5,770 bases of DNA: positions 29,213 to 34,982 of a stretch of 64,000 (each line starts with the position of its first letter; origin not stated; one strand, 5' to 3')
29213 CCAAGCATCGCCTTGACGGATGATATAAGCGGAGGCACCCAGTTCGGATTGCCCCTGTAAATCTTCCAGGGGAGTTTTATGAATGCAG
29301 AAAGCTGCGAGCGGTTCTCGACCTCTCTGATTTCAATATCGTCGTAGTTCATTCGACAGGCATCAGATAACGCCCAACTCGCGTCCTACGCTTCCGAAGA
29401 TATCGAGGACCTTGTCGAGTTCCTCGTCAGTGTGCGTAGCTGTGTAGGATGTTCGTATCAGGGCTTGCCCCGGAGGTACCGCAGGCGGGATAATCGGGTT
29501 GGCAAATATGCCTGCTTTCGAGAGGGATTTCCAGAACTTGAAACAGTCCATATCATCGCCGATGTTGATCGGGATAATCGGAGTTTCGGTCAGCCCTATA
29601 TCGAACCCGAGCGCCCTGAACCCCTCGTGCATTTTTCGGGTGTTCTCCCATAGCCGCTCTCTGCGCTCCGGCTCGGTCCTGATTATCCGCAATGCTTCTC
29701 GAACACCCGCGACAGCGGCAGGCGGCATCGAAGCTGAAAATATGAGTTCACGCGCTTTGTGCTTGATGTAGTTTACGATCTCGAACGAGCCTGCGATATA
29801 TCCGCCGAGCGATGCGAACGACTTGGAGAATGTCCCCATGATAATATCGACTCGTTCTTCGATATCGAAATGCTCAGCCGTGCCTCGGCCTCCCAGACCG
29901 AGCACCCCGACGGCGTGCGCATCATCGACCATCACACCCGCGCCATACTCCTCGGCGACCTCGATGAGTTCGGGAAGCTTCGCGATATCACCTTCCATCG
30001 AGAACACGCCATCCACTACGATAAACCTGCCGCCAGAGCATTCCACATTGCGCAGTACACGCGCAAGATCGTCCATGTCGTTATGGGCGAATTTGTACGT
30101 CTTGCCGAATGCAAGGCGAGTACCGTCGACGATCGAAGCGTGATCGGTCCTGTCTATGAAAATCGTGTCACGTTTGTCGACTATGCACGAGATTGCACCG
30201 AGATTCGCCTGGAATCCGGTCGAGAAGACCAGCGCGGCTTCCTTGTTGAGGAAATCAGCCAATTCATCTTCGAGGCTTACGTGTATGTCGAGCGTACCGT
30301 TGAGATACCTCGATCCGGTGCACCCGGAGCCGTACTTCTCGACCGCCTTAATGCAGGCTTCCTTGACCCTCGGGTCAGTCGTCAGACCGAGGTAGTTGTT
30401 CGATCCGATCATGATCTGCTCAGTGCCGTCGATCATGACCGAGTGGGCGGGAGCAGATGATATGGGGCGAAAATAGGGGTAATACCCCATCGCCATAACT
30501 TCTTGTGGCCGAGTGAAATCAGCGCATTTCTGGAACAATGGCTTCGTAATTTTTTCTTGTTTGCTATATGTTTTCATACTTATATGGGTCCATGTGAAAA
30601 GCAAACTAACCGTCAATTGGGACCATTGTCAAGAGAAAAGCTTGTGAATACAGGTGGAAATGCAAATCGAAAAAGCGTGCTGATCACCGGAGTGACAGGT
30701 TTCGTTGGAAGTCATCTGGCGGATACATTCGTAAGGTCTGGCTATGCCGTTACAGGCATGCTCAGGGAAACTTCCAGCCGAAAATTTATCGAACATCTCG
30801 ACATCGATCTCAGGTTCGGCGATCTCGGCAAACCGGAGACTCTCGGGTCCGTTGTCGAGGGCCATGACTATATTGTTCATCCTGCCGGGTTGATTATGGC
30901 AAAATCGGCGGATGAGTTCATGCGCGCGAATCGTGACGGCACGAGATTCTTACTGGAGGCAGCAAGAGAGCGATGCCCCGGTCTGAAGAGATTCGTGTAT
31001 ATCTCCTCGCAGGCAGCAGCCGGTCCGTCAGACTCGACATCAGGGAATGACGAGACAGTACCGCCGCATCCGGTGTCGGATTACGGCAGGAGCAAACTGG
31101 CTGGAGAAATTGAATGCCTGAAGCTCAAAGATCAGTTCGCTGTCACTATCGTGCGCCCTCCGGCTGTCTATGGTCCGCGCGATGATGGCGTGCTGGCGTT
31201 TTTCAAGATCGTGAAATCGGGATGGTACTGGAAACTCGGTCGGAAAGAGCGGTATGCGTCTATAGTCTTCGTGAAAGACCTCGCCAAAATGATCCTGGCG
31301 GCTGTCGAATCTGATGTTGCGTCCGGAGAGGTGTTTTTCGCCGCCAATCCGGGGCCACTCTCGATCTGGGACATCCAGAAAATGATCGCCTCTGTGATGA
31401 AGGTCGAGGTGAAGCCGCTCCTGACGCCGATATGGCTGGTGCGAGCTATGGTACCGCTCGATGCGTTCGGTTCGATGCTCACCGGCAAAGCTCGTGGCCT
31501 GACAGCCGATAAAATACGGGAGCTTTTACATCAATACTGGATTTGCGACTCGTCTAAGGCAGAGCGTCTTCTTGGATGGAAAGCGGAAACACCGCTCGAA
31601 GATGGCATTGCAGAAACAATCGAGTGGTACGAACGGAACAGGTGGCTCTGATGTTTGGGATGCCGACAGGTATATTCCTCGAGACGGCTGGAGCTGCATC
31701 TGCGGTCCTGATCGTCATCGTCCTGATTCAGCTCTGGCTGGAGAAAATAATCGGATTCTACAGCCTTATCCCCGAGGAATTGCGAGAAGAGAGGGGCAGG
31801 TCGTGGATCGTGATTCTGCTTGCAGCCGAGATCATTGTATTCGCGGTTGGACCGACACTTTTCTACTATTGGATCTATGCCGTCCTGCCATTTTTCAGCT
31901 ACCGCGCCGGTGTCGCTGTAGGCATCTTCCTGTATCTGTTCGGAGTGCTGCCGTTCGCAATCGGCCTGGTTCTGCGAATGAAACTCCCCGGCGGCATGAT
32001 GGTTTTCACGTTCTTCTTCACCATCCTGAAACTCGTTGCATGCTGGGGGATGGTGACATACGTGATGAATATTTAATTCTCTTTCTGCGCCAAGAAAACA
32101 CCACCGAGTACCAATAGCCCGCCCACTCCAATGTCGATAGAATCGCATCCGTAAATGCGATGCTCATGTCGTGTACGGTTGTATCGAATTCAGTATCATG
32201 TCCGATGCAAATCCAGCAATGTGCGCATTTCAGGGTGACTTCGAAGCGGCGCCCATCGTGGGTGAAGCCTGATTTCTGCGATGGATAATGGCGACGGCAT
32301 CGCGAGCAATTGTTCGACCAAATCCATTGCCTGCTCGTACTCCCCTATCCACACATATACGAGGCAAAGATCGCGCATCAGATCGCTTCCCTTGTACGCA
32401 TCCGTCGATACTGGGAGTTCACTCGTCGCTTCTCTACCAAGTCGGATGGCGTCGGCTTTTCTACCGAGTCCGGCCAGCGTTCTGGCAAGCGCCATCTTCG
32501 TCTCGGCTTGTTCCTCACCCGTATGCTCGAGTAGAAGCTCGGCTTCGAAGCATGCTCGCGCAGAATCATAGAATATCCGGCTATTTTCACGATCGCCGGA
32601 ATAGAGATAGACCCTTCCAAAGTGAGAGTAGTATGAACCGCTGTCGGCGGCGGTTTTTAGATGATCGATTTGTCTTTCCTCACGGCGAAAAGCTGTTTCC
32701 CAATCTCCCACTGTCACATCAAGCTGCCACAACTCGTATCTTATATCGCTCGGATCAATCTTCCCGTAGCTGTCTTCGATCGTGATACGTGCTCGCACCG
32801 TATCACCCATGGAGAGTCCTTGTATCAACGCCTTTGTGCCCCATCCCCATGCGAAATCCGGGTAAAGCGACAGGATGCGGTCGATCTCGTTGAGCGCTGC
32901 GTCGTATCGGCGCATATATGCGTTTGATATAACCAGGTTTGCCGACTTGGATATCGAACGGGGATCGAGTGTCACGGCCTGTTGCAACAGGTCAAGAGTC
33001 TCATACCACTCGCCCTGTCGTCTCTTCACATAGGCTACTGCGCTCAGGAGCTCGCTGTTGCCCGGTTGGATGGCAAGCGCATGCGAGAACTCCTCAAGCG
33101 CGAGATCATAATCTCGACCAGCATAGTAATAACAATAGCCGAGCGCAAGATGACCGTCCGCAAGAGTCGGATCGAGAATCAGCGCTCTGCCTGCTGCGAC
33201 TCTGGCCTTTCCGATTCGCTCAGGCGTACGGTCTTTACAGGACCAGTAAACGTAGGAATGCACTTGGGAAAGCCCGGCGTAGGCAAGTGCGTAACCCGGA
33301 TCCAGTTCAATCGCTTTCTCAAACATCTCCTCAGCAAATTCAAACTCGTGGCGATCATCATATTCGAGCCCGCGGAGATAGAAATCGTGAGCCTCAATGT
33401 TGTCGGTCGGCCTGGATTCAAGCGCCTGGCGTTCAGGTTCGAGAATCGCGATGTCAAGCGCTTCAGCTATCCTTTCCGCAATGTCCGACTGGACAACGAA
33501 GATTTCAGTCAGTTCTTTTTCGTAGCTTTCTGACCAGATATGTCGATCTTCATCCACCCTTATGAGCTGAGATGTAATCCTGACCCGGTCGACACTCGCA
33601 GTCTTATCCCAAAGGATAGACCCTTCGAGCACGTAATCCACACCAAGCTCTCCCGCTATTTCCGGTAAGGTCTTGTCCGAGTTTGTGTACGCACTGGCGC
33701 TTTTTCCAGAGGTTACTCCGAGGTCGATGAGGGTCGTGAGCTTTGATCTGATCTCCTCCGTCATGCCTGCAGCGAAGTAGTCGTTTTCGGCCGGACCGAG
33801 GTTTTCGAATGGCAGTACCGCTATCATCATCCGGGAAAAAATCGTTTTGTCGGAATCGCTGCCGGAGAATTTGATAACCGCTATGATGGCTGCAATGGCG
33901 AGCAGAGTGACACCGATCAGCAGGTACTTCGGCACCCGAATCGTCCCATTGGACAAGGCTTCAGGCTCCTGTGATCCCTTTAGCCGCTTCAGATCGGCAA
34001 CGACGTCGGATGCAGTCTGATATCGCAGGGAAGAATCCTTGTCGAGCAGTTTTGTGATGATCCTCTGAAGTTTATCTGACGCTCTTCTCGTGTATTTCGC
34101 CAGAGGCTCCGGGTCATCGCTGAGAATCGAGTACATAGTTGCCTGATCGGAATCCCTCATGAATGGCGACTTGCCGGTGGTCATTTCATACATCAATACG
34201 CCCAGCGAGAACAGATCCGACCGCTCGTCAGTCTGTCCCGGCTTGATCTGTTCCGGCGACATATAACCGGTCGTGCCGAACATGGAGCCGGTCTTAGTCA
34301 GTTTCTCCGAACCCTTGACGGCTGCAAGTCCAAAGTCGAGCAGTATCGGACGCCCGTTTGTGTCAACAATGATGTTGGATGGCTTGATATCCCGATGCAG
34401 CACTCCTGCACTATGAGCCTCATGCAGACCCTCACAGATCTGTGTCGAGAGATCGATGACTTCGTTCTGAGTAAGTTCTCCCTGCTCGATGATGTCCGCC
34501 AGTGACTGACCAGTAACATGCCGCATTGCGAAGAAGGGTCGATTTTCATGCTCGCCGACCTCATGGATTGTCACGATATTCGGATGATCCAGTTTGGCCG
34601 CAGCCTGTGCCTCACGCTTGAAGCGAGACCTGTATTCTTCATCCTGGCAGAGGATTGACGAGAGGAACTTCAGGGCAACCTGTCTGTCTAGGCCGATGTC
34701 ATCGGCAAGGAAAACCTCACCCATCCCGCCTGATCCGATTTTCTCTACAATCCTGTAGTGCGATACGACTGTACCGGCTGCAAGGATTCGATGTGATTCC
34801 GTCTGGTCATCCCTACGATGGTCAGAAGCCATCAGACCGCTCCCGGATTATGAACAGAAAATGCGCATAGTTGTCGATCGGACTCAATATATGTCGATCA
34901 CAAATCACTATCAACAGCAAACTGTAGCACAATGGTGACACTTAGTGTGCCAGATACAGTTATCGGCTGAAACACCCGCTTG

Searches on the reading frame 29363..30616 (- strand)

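Call 49: search_protein_families(library=pfam, proteins=[window:29363-30616:-], max_evalue=1)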
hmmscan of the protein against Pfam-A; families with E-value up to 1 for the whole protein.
window:29363-30616:- (417 aa): 6 families
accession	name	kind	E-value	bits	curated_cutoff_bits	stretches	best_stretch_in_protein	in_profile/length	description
PF00155.27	Aminotran_1_2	-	1.3e-56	192.8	19.7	1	66-405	2-359/361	Aminotransferase class I and II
PF01212.27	Beta_elim_lyase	-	3.1e-05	23.9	27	1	114-290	36-225/288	Beta-eliminating lyase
PF00266.25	Aminotran_5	-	0.017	14.6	21.5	1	112-237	45-181/371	Aminotransferase class-V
PF01053.26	Cys_Met_Meta_PP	-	0.023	13.7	27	1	102-239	47-181/381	Cys/Met metabolism PLP-dependent enzyme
PF00464.25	SHMT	-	0.23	10.5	27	1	91-240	44-212/399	Serine hydroxymethyltransferase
PF01041.23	DegT_DnrJ_EryC1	-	0.26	10.9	19.8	0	206-238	120-152/360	DegT/DnrJ/EryC1/StrS aminotransferase family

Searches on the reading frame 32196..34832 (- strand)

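Call 88: search_protein_families(library=pfam, proteins=[window:32196-34832:-], max_evalue=0.0001)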
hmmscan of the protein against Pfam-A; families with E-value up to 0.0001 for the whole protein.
window:32196-34832:- (878 aa): 13 families
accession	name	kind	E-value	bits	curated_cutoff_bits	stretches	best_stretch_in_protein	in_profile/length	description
PF00069.31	Pkinase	-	3.7e-52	177.7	31.7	1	26-272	1-253/263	Protein kinase domain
PF07714.23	PK_Tyr_Ser-Thr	-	6.6e-33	114.5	23.1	1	28-271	3-249/258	Protein tyrosine and serine/threonine kinase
PF07719.23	TPR_2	-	5.8e-15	54.6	27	0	484-513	4-33/34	Tetratricopeptide repeat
PF13428.12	TPR_14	-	1.4e-11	44.3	23.5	0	560-600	3-42/44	Tetratricopeptide repeat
PF00515.34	TPR_1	-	2.8e-11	43.2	27.8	1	484-514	4-34/34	Tetratricopeptide repeat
PF13431.12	TPR_17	-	3.2e-11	43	24.4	0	504-525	2-23/34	Tetratricopeptide repeat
PF13424.12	TPR_12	-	3.4e-09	37.2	30.1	0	735-803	6-72/77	Tetratricopeptide repeat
PF14559.12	TPR_19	-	2.5e-08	34.5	25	0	573-619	5-51/68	Tetratricopeptide repeat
PF13432.12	TPR_16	-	7.3e-08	33.2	32.7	0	755-803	13-58/65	Tetratricopeptide repeat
PF13414.12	TPR_11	-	1.1e-07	31.8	26.8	0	549-569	19-39/42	TPR repeat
PF01636.29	APH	-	3.3e-06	27.5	23.2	0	140-171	166-198/239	Phosphotransferase enzyme family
PF03109.22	ABC1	-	1.1e-05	25.2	22.9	1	80-171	123-215/244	ABC1 atypical kinase-like domain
PF13181.12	TPR_8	-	8.1e-05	22.9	25.7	0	485-513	5-33/34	Tetratricopeptide repeat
